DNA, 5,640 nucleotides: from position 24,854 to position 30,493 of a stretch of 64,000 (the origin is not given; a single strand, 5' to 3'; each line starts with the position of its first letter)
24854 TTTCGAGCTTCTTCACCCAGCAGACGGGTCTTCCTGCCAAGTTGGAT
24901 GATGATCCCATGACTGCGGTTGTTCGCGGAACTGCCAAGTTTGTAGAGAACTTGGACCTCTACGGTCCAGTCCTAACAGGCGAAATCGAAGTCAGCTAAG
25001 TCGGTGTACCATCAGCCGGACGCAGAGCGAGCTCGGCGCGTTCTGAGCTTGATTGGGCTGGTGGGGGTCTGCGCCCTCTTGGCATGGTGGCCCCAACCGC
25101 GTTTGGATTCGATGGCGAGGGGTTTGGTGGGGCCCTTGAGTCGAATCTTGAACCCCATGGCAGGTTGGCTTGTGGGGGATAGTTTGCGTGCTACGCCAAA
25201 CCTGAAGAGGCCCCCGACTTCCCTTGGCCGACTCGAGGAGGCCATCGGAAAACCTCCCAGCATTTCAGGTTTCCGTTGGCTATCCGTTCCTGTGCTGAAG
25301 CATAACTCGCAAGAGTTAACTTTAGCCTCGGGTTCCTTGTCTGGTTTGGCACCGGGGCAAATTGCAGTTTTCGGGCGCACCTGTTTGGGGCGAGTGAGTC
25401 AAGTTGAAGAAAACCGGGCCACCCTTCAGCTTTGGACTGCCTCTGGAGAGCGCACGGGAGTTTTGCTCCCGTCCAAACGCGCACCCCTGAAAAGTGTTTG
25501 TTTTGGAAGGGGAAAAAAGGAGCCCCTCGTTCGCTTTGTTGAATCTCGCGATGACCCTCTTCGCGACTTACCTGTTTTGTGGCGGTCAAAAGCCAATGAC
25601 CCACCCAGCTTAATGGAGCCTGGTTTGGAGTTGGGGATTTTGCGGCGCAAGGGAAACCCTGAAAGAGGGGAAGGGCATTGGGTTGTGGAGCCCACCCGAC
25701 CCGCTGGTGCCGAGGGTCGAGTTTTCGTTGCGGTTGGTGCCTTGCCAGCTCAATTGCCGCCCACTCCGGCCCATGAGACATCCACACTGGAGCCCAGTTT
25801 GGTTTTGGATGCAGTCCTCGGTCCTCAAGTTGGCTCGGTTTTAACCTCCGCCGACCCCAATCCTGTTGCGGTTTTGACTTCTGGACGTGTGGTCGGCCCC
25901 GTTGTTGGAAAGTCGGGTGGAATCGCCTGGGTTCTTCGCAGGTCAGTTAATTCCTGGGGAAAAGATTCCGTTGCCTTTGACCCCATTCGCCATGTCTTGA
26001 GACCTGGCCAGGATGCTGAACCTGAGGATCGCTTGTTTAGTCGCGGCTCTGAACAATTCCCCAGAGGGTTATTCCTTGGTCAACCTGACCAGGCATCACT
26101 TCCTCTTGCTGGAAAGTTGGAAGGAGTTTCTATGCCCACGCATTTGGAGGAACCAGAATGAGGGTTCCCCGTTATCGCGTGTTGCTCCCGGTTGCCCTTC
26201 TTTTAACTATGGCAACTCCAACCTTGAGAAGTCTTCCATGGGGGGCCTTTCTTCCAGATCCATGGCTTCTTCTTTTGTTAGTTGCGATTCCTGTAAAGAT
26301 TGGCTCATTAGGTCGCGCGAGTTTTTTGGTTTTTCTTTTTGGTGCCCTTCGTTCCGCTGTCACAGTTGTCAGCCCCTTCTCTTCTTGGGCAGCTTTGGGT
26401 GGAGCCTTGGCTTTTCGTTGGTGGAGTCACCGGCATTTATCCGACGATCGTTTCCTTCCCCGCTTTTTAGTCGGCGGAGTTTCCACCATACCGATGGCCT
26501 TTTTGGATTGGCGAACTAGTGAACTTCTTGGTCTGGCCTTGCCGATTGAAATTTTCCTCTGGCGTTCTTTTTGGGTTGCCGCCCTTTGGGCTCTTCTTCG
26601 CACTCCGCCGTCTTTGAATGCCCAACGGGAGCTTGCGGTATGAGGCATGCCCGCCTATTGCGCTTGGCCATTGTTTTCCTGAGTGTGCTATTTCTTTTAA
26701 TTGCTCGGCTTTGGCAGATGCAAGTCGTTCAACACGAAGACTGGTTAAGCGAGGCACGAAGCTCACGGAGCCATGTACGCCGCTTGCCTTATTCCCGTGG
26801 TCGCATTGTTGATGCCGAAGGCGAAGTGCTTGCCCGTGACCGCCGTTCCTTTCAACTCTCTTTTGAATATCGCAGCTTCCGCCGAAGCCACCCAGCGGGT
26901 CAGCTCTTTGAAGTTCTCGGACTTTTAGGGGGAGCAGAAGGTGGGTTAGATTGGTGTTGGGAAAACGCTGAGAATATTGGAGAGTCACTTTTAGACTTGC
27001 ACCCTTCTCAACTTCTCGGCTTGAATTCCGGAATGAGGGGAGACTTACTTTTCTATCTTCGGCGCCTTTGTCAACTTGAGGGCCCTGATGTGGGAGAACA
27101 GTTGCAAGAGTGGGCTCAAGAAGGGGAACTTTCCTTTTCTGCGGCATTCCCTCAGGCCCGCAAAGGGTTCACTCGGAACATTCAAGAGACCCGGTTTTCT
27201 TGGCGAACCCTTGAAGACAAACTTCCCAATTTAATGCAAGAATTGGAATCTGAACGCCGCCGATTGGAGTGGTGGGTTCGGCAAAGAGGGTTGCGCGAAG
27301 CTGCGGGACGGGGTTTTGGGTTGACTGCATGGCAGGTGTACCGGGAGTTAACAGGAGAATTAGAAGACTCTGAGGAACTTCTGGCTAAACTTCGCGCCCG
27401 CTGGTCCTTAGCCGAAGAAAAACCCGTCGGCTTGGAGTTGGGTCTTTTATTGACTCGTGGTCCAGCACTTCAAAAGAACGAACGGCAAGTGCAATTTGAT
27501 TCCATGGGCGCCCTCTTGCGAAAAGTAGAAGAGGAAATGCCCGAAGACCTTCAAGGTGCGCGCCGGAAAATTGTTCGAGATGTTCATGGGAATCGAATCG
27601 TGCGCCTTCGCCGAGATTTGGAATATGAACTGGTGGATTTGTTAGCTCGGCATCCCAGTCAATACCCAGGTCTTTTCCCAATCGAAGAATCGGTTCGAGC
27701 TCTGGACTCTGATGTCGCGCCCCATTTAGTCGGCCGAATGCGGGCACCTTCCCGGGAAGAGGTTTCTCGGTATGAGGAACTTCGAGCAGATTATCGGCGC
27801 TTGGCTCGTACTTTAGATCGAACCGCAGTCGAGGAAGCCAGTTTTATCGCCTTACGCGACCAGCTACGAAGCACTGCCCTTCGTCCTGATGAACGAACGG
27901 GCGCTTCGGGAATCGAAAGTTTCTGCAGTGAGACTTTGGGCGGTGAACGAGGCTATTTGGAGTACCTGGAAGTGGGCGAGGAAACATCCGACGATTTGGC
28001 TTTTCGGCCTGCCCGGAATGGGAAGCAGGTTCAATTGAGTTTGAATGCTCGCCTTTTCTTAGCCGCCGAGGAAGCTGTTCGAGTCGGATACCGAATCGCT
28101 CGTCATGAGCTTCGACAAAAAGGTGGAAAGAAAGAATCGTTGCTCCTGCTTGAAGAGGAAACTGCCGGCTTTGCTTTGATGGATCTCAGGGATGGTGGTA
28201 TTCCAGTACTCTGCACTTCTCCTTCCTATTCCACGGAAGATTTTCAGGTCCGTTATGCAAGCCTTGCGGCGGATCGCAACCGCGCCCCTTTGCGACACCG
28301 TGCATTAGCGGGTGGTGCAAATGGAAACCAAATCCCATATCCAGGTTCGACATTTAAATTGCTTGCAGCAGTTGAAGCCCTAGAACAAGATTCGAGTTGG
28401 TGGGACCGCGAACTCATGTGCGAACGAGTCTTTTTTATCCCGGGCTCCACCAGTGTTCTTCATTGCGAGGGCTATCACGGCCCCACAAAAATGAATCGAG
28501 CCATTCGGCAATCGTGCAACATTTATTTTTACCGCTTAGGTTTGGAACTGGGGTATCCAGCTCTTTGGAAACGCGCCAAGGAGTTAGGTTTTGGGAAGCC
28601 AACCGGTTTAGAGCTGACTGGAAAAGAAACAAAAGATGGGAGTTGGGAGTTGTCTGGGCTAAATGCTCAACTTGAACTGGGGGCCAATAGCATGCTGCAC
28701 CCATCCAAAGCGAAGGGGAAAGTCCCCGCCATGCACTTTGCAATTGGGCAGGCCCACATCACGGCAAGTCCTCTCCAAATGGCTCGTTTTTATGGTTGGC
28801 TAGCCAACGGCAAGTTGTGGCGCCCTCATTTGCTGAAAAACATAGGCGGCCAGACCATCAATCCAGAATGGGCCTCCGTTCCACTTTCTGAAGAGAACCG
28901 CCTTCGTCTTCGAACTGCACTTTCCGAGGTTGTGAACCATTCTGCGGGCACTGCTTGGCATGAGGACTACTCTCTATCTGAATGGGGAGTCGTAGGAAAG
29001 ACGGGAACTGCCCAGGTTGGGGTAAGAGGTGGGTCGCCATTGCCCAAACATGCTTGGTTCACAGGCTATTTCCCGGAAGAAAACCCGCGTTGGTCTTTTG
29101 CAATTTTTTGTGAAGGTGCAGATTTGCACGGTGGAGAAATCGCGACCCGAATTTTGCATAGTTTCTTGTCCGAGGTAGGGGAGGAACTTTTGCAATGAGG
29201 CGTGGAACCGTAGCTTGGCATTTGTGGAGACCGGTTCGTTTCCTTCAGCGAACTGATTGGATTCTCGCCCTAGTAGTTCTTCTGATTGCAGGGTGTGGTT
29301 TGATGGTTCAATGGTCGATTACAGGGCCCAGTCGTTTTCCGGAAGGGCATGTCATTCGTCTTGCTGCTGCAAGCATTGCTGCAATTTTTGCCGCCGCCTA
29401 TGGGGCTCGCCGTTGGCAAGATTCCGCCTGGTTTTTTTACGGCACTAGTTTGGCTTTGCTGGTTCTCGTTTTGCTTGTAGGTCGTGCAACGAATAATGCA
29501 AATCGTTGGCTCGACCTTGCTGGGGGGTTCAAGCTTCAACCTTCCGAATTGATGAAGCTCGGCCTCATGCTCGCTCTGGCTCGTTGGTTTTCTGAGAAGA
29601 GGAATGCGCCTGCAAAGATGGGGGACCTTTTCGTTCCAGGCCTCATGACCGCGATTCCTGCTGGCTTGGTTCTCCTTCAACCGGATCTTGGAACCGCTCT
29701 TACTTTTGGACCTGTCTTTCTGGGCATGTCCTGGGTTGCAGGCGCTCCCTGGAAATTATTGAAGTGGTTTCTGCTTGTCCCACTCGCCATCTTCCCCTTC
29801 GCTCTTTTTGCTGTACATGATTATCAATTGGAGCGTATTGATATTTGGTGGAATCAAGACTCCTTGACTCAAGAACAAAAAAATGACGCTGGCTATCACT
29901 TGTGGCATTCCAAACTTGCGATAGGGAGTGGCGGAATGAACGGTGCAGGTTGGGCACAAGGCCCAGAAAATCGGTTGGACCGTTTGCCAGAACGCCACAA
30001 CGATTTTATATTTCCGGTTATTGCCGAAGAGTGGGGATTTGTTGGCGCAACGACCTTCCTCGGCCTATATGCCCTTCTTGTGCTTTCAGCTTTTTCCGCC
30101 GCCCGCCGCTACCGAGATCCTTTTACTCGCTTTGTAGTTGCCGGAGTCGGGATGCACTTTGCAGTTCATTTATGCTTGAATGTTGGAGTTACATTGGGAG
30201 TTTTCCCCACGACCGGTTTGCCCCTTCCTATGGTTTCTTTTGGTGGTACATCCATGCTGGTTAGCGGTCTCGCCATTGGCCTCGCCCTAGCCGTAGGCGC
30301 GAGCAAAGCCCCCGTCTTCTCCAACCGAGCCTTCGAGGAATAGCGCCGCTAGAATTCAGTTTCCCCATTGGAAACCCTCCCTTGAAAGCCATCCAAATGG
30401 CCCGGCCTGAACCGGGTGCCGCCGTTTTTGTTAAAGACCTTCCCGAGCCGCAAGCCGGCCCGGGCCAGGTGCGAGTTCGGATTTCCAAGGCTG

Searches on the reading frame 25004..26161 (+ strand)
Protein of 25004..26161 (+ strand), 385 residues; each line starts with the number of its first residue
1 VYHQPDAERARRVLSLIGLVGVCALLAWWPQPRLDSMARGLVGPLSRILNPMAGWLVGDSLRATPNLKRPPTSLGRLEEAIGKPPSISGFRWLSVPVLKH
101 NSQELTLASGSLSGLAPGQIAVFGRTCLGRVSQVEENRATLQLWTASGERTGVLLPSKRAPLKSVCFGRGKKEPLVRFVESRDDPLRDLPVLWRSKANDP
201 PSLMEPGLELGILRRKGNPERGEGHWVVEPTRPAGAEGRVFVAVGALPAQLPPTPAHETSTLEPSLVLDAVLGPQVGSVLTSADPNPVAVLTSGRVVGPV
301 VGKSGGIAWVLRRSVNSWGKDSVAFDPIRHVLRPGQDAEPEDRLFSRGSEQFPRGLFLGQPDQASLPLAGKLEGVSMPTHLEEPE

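Call 45: search_protein_families(library=pfam, proteins=[window:25004-26161:+], max_evalue=0.00001)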
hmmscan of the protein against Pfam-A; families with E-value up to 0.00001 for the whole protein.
window:25004-26161:+ (385 aa): 1 family
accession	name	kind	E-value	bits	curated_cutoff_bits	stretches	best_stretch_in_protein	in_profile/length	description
PF04085.20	MreC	-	6.6e-06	26.4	28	0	101-179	9-85/147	Rod shape-determining protein MreC, barrel core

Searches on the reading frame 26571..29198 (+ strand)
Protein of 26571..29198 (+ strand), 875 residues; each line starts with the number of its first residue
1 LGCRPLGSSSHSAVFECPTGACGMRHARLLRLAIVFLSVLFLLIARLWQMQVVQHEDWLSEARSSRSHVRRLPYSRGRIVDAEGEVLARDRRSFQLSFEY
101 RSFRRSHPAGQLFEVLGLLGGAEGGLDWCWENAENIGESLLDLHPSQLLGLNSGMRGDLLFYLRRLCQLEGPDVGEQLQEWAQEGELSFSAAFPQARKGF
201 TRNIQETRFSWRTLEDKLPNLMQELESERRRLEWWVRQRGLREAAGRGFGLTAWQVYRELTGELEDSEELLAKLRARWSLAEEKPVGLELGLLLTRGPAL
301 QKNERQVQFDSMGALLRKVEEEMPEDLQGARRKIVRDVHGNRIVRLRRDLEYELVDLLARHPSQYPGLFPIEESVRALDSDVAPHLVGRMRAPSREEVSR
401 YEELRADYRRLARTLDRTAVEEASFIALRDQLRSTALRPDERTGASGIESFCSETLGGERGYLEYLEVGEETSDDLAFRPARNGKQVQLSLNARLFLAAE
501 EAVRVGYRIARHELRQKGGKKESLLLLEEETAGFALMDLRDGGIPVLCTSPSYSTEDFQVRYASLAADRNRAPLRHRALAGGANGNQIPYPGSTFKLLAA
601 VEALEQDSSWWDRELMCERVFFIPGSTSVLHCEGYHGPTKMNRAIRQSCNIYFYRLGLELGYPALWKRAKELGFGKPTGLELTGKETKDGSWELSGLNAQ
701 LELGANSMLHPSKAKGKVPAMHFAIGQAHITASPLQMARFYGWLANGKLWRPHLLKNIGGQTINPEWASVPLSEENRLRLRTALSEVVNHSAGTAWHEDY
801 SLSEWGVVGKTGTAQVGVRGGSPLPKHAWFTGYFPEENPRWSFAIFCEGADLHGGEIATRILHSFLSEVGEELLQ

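Call 45: search_protein_families(library=pfam, proteins=[window:26571-29198:+], max_evalue=0.00001)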
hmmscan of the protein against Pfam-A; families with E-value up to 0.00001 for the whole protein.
window:26571-29198:+ (875 aa): 2 families
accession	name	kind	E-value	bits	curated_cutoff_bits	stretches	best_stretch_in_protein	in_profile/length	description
PF00905.27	Transpeptidase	-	1.9e-38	132.8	22.1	1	534-865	3-297/299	Penicillin binding protein transpeptidase domain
PF03717.20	PBP_dimer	-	2.3e-10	41.6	24.4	1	75-464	5-166/180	Penicillin-binding Protein dimerisation domain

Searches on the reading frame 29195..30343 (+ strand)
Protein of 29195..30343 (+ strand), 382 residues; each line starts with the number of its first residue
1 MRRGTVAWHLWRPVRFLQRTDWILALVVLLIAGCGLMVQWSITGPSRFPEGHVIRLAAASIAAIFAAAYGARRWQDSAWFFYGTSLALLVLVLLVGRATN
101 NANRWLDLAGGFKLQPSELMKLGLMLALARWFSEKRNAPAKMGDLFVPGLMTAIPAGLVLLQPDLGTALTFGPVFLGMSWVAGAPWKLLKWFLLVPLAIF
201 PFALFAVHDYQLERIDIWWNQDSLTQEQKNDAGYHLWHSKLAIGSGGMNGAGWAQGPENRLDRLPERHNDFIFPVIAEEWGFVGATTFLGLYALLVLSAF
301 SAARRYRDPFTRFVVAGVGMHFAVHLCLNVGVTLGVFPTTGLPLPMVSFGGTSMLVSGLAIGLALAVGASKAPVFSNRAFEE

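Call 46: search_protein_families(library=pfam, proteins=[window:29195-30343:+], max_evalue=0.00001)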
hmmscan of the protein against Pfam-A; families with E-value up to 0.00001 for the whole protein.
window:29195-30343:+ (382 aa): 1 family
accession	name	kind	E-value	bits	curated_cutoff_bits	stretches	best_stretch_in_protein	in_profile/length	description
PF01098.24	FTSW_RODA_SPOVE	-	2e-82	277.5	26.4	1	52-368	41-351/356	Cell cycle protein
